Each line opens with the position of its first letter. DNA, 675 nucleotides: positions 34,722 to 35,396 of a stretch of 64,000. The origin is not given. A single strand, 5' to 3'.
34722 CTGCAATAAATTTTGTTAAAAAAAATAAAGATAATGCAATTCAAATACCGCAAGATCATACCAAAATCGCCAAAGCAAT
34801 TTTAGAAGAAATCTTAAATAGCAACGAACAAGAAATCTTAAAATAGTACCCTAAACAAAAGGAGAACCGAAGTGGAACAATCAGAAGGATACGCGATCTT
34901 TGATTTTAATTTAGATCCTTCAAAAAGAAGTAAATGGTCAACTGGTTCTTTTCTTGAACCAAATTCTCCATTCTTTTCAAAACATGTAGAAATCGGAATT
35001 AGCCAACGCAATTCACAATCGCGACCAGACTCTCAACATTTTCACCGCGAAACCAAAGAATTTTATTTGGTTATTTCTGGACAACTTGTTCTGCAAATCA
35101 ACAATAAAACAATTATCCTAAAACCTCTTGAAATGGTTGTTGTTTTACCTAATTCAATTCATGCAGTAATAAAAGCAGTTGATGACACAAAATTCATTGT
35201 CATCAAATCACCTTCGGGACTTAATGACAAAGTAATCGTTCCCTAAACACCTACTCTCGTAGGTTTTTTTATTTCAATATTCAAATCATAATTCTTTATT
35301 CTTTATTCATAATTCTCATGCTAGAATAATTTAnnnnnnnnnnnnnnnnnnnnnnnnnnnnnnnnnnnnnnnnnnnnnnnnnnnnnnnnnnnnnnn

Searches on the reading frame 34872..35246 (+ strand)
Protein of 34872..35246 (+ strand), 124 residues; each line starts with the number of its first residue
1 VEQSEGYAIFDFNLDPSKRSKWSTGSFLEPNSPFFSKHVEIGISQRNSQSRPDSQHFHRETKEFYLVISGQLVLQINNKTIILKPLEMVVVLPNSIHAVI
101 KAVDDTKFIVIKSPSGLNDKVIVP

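Call 45: search_protein_families(library=pfam, proteins=[window:34872-35246:+], max_evalue=0.01)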
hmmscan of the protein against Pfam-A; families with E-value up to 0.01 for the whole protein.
window:34872-35246:+ (124 aa): 3 families
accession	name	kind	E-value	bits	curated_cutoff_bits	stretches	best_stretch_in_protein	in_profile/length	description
PF07883.17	Cupin_2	-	6.3e-08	32.7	27.2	1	54-104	12-61/70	Cupin domain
PF02311.25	AraC_binding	-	5.6e-05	23.3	21.1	1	40-102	4-64/135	AraC-like ligand binding domain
PF01050.24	MannoseP_isomer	-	0.0042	17.7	23.6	1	54-101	44-89/116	Mannose-6-phosphate isomerase C-terminal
